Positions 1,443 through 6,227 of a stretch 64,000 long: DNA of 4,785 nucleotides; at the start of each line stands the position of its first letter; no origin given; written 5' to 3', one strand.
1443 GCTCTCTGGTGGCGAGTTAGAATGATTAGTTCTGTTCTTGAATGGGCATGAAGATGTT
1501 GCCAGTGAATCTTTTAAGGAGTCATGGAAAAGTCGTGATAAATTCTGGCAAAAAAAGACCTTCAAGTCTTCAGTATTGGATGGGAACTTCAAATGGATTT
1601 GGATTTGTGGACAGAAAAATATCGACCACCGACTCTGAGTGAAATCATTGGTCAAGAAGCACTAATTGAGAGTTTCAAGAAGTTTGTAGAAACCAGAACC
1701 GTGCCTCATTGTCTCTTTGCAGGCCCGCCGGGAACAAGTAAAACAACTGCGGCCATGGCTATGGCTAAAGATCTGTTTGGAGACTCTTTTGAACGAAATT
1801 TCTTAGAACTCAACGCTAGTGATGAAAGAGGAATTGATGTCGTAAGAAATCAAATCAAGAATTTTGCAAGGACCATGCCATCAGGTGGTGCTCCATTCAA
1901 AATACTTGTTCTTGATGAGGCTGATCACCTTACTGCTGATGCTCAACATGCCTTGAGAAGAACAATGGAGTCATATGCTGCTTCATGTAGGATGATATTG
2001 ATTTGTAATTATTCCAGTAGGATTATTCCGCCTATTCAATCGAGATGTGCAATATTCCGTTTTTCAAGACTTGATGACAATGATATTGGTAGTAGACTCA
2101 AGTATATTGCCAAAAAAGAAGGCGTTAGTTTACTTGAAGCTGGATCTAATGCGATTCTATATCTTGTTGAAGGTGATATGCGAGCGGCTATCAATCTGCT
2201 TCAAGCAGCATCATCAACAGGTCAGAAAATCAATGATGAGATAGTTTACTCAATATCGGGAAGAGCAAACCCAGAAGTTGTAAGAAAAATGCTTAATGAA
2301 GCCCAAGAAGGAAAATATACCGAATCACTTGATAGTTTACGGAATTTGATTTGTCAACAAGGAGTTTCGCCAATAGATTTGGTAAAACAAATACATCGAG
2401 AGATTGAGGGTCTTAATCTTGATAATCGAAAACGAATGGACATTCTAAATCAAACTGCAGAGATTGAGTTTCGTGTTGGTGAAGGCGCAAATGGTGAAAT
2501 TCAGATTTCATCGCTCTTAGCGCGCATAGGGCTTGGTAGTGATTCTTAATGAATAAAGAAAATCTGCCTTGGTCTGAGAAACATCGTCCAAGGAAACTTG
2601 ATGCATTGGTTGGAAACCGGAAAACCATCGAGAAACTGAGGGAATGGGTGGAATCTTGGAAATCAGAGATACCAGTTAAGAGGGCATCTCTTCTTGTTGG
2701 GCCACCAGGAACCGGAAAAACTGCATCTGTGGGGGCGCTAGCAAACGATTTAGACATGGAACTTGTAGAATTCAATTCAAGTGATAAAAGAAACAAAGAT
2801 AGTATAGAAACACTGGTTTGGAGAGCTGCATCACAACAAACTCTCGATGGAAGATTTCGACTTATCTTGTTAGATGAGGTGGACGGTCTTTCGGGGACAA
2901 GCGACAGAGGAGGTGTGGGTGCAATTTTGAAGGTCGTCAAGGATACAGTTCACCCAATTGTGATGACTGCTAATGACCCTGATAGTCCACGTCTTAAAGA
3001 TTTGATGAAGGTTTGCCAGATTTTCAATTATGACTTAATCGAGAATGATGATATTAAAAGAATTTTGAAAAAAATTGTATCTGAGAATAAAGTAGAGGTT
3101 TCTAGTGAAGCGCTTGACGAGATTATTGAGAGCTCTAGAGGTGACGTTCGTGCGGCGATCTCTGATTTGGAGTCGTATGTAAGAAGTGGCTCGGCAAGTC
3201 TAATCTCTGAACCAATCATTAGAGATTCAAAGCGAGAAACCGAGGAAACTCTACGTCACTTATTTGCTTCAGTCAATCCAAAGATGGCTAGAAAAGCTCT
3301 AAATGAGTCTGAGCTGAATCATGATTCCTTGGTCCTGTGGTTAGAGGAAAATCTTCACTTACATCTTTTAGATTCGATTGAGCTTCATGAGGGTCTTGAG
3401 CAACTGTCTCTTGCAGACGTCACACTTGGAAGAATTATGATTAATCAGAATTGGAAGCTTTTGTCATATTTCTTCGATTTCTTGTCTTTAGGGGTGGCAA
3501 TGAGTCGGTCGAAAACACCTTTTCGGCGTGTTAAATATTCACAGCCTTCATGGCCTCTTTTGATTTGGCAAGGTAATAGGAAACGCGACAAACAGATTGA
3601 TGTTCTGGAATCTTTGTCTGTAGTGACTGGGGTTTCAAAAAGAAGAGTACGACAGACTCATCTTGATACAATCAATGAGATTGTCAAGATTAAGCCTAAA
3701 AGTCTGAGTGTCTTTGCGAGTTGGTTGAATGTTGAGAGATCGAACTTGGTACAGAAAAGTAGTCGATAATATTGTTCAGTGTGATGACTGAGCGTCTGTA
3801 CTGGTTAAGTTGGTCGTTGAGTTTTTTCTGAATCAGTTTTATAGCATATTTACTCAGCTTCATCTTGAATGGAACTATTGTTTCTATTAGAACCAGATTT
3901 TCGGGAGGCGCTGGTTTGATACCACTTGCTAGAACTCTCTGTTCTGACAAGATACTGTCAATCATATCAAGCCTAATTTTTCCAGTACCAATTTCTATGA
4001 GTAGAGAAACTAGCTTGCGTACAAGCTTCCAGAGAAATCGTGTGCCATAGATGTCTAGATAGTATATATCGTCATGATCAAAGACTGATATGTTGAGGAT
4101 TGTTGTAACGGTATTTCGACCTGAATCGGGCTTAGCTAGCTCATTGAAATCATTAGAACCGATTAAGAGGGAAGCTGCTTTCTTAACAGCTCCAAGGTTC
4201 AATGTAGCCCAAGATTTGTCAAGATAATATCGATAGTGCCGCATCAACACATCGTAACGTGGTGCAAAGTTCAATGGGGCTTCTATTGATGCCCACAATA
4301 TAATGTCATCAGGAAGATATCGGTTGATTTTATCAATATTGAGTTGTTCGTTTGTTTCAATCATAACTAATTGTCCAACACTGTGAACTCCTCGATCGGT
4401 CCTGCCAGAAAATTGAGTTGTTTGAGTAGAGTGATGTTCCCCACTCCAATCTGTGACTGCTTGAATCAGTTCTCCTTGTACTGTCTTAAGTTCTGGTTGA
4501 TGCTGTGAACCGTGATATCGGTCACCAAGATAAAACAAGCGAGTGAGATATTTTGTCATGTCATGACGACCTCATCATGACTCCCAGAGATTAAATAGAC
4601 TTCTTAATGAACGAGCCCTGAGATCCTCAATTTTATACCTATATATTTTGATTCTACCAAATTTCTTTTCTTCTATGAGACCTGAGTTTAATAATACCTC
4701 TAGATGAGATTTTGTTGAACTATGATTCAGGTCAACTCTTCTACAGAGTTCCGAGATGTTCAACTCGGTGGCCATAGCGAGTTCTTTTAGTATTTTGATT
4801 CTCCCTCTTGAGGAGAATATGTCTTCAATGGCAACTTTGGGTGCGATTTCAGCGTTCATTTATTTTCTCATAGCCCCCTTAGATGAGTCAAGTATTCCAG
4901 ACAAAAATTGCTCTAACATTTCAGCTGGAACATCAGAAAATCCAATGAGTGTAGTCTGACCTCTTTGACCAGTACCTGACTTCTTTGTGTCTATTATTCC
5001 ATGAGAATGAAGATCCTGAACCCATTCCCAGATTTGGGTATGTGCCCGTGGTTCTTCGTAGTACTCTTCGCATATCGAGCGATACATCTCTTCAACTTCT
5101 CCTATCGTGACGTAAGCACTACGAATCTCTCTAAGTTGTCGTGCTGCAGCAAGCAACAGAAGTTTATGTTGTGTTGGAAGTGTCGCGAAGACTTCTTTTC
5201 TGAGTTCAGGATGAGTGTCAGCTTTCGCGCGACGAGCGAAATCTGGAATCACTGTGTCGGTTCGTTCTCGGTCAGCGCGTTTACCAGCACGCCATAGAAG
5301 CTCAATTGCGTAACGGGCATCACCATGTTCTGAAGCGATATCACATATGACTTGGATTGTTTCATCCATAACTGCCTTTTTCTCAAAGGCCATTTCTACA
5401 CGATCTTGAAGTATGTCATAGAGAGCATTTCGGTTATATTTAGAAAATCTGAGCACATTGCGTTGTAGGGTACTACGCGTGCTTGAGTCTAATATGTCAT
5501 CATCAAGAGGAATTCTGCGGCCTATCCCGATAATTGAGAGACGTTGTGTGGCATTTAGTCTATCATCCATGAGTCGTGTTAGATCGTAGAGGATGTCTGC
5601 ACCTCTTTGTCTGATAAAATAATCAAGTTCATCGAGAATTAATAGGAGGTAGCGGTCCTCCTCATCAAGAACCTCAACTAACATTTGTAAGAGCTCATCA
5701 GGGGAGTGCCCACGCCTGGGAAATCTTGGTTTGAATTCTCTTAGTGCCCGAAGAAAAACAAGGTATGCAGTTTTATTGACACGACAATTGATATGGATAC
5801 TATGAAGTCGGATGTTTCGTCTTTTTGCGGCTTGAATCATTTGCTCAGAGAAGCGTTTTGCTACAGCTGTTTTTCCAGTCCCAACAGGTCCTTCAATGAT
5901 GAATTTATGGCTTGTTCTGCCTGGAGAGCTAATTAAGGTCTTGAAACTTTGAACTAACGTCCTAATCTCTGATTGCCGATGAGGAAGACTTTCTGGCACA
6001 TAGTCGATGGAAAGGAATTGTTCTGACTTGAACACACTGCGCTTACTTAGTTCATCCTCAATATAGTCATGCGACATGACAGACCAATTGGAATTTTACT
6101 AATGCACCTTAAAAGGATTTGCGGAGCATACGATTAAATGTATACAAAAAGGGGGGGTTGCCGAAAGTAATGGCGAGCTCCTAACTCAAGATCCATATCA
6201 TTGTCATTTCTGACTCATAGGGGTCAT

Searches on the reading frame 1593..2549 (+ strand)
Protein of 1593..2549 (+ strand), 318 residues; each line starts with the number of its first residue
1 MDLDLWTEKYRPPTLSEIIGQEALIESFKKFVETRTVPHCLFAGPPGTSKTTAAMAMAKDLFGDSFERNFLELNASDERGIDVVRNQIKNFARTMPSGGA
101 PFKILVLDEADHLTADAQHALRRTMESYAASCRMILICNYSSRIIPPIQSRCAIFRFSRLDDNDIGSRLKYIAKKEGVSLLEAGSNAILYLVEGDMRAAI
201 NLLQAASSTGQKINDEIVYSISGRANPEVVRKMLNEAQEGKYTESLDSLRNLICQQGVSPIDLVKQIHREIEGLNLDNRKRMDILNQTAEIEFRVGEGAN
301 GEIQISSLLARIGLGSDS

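Call 77: search_protein_families(library=pfam, proteins=[window:1593-2549:+], max_evalue=0.00001)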
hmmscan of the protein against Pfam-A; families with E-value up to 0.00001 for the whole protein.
window:1593-2549:+ (318 aa): 4 families
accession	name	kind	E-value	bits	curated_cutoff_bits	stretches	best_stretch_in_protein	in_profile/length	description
PF08542.16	Rep_fac_C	-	6.7e-20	71.7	23.6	1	226-311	2-88/88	Replication factor C C-terminal domain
PF00004.35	AAA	-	6.2e-15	56.2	21.2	1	41-157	2-128/131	ATPase family associated with various cellular activities (AAA)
PF13177.12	DNA_pol3_delta2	-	1.6e-14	54.6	27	1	80-160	82-160/161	DNA polymerase III, delta subunit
PF05496.18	RuvB_N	-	2.2e-06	28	27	0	11-61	2-57/159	Holliday junction DNA helicase RuvB P-loop domain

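Call 97: find_encoding_contigs(protein=window:1593-2549:+, flank=10000, max_places=2)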
Protein window:1593-2549:+ (318 aa): 3 contigs read that carry it; 2 places shown.
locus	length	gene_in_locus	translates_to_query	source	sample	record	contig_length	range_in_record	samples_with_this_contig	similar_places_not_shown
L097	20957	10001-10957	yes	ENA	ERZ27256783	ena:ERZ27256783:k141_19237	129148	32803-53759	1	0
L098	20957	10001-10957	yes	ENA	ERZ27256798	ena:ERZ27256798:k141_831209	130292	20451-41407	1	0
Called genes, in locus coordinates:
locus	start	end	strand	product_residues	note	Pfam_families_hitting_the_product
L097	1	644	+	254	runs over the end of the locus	PF03029:ATP_bind_1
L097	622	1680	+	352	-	PF02926:THUMP (faint), PF01555:N6_N4_Mtase (faint), PF01170:UPF0020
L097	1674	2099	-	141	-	PF01877:RNA_binding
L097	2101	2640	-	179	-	PF13238:AAA_18, PF13671:AAA_33 (weak), PF13207:AAA_17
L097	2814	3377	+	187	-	PF02834:LigT_PEase, PF10469:AKAP7_NLS, PF13563:2_5_RNA_ligase2, PF02834:LigT_PEase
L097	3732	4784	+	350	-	PF00850:Hist_deacetyl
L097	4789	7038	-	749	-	PF04851:ResIII, PF00270:DEAD, PF22527:DEXQc_Suv3 (weak), PF00271:Helicase_C, PF21280:Helicase_dom4_arc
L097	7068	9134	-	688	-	PF14551:MCM_N, PF17207:MCM_OB, PF00493:MCM, PF01078:Mg_chelatase (faint), PF07728:AAA_5 (weak), PF17855:MCM_lid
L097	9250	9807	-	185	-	-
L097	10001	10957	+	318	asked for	PF03215:Rad17 (faint), PF05496:RuvB_N (weak), PF13177:DNA_pol3_delta2, PF00004:AAA, PF08542:Rep_fac_C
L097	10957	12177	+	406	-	PF03215:Rad17, PF05496:RuvB_N (faint), PF00004:AAA, PF21960:RCF1-5-like_lid (weak), PF25361:AAA_lid_RFC1 (faint)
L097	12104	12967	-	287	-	PF01416:PseudoU_synth_1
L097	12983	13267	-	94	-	PF12840:HTH_20 (weak), PF01022:HTH_5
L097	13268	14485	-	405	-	PF05621:TniB (weak), PF13191:AAA_16 (faint), PF00004:AAA (weak), PF13401:AAA_22, PF22703:Cdc6_lid, PF09079:WHD_Cdc6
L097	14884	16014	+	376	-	PF01855:POR_N, PF17147:PFOR_II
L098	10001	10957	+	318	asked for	PF03215:Rad17 (faint), PF05496:RuvB_N (weak), PF13177:DNA_pol3_delta2, PF00004:AAA, PF08542:Rep_fac_C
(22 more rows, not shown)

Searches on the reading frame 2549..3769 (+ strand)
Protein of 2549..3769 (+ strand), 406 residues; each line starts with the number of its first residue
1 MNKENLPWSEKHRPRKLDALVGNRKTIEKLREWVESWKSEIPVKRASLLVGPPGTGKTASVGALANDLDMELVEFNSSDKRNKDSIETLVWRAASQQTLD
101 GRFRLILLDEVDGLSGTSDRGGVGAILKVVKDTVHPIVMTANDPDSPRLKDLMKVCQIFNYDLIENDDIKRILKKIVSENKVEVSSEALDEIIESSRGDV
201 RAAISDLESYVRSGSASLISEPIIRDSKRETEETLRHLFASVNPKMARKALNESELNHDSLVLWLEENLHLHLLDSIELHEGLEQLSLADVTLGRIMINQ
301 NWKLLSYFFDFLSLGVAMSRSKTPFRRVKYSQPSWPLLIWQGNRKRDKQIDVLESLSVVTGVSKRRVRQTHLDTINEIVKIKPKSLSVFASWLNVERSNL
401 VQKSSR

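Call 77: search_protein_families(library=pfam, proteins=[window:2549-3769:+], max_evalue=0.00001)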
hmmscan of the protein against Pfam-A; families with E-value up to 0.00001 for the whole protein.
window:2549-3769:+ (406 aa): 3 families
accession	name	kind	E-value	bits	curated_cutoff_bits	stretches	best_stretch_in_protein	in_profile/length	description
PF00004.35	AAA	-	4.5e-13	50.2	21.2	1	48-148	2-115/131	ATPase family associated with various cellular activities (AAA)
PF03215.21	Rad17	-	1.4e-07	32.1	23.8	1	3-76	4-77/186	Rad17 P-loop domain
PF21960.2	RCF1-5-like_lid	-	3.5e-07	30.5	27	1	172-209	2-40/43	RCF1/5-like, AAA+ ATPase lid domain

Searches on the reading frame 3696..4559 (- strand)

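Call 77: search_protein_families(library=pfam, proteins=[window:3696-4559:-], max_evalue=0.00001)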
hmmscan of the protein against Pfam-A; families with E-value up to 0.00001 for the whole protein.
window:3696-4559:- (287 aa): 1 family
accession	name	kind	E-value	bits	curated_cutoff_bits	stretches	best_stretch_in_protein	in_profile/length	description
PF01416.25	PseudoU_synth_1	-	1.6e-22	80.4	23.3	1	128-226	1-104/108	tRNA pseudouridine synthase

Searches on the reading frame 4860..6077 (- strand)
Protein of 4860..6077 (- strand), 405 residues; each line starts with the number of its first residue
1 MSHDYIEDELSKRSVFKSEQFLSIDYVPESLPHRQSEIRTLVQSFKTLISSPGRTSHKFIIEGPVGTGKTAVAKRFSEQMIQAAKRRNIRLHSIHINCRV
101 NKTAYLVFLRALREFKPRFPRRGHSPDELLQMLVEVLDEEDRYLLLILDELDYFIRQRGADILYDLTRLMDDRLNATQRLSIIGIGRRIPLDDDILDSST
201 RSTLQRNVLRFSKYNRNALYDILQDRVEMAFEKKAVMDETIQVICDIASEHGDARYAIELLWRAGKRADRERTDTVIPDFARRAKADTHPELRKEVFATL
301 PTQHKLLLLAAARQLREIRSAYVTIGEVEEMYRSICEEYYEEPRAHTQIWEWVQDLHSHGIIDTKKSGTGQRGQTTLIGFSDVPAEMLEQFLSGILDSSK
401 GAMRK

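Call 8: search_protein_families(library=pfam, proteins=[window:4860-6077:-])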
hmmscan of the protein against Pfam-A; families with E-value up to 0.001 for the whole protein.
window:4860-6077:- (405 aa): 7 families
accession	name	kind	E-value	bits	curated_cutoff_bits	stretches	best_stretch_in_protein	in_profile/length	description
PF09079.17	Cdc6_C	-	3.2e-21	75.6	25.1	1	296-388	2-94/96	CDC6, C terminal winged helix domain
PF22703.2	Cdc6_lid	-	1.3e-20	73.4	27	1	221-285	2-67/68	Cdc6 AAA+ ATPase-type lid domain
PF13401.12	AAA_22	-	7.1e-13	49.4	27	1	60-188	9-124/130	AAA domain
PF00004.35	AAA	-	6.4e-08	33.5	21.2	1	61-191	3-113/131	ATPase family associated with various cellular activities (AAA)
PF05621.17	TniB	-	1.6e-06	28.1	22.4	1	33-158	11-135/189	Bacterial TniB protein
PF13191.12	AAA_16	-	1.9e-06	28.9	32.6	1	31-172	2-161/167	AAA ATPase domain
PF05729.18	NACHT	-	0.00014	22.2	26.7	1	59-160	3-99/167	NACHT domain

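Call 32: search_solved_structures(query=window:4860-6077:-, max_evalue=0.00001, show_alignments=2)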
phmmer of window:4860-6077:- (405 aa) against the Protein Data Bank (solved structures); distinct sequences matched with E-value up to 0.00001: 15.
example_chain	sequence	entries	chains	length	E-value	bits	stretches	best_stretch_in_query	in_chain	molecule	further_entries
1fnn_A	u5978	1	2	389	3.8e-57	197.4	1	19-396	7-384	CELL DIVISION CONTROL PROTEIN 6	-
2qby_A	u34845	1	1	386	1.1e-46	163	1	13-381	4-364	Cell division control protein 6 homolog 1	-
2v1u_A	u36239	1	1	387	1.1e-38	136.6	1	14-379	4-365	CELL DIVISION CONTROL PROTEIN 6 HOMOLOG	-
1w5s_A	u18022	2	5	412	4.8e-26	95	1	12-398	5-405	ORIGIN RECOGNITION COMPLEX SUBUNIT 2 ORC2 | ORC2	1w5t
8s0e_G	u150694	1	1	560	3.6e-20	75.7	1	25-295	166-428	Cell division control protein 6 homolog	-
8rwv_F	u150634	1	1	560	3.6e-20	75.7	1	25-295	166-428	Cell division control protein 6 homolog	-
2qby_B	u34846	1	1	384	1.3e-17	67.2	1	27-374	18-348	Cell division control protein 6 homolog 3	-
7jgr_G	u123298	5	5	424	1.9e-17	66.7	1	28-274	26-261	Cell division control protein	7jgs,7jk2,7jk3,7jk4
5uj7_A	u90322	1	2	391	1.7e-12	50.5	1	21-268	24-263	Origin recognition complex subunit 1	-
7jpo_A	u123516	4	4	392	1.7e-12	50.5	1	21-268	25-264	Origin recognition complex subunit 1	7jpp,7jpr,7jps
5ujm_A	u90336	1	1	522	3.1e-12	49.6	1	21-267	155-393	Origin recognition complex subunit 1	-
7ctf_A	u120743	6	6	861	8.3e-12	48.2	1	21-267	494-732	Origin recognition complex subunit 1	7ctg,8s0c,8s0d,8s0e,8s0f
8rwv_A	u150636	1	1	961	9.9e-12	47.9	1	21-267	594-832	Origin recognition complex subunit 1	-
4xgc_A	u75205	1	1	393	2.5e-09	40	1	11-314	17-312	Origin recognition complex subunit 1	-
7jgr_A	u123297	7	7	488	4.3e-09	39.3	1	11-314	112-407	Origin recognition complex subunit 1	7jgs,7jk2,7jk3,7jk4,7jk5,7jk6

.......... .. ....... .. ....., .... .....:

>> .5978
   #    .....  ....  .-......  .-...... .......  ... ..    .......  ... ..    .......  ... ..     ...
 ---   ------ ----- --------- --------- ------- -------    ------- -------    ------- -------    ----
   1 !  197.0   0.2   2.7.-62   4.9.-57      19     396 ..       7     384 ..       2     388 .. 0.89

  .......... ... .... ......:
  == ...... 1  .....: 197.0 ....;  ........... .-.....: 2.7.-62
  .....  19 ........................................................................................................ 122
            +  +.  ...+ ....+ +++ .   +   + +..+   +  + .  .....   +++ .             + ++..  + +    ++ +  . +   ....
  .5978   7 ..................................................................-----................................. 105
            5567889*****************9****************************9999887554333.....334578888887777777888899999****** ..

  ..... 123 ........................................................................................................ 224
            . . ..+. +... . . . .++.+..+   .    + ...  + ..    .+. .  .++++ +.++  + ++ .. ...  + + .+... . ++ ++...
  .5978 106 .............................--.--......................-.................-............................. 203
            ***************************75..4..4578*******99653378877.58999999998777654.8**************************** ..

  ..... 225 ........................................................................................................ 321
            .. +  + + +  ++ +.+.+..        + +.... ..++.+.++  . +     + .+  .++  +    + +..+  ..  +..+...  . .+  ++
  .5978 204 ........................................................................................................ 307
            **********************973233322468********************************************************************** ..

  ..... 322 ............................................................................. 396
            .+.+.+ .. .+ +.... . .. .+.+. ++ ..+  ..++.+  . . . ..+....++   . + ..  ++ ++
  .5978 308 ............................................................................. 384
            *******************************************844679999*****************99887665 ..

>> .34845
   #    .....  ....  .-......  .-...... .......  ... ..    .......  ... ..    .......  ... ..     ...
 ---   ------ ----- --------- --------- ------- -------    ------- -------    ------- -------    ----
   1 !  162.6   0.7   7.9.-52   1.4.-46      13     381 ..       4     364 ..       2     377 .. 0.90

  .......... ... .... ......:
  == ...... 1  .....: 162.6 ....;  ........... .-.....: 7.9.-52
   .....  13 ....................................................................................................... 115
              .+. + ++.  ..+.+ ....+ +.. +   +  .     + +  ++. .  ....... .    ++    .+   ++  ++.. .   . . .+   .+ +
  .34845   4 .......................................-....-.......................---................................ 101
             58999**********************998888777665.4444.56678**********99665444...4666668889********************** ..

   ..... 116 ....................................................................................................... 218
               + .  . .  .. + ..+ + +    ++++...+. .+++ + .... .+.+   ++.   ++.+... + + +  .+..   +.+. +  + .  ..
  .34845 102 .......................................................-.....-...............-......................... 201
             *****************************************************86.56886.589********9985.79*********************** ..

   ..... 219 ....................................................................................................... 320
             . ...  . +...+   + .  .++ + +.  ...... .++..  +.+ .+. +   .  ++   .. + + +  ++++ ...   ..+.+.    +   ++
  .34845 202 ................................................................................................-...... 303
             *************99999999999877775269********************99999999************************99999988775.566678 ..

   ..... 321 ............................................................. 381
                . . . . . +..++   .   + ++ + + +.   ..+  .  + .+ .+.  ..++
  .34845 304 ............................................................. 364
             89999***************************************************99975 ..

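Call 60: search_protein_families(library=ncbifam, proteins=[window:4860-6077:-], max_evalue=1)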
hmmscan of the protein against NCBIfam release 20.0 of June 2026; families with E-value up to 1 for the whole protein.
window:4860-6077:- (405 aa): 25 families
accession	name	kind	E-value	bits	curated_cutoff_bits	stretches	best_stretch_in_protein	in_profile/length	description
NF001623.0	PRK00411.1-1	equivalog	9.4e-108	360.6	311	1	3-394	5-401/411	ORC1-type DNA replication protein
TIGR02928.1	TIGR02928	subfamily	1.3e-89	300.6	181.3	1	15-378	1-364/366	orc1/cdc6 family replication initiation protein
NF001625.0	PRK00411.1-3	equivalog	3.5e-74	250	501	1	7-386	12-388/415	ORC1-type DNA replication protein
NF001624.0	PRK00411.1-2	subfamily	7.1e-48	163.3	354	1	13-380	11-361/374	ORC1-type DNA replication protein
NF001626.0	PRK00411.1-5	equivalog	1.3e-38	132.8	417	1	9-376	9-359/374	ORC1-type DNA replication protein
NF003226.0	PRK04195.1-1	equivalog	0.00086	18.4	588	1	210-290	157-232/405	replication factor C large subunit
NF004046.1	PRK05563.1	equivalog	0.0013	17.8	400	1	52-77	33-58/567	DNA polymerase III subunit gamma/tau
NF001679.0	PRK00440.1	equivalog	0.0017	17.5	303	1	207-292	155-231/322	replication factor C small subunit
NF006586.0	PRK09112.1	equivalog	0.0039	16.4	308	1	43-88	32-77/351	DNA polymerase III subunit delta'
NF009067.0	PRK12402.1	equivalog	0.0049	15.9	317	1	57-84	37-64/340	replication factor C small subunit 2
TIGR02397.1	dnaX_nterm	equivalog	0.0051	16.1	250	1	43-80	24-60/355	DNA polymerase III subunit gamma/tau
NF047389.1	ATPase_Sll1717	subfamily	0.0054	15.9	75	1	55-84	28-53/454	P-loop ATPase, Sll1717 family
NF005972.1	PRK08058.1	equivalog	0.014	14.6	340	1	41-84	13-55/328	DNA polymerase III subunit delta'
NF049994.1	slr1306_fam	domain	0.017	13.7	490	1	34-175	86-227/470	slr1306 family protein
NF004549.0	PRK05896.1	equivalog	0.042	12.5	578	1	53-79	35-61/642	DNA polymerase III subunits gamma and tau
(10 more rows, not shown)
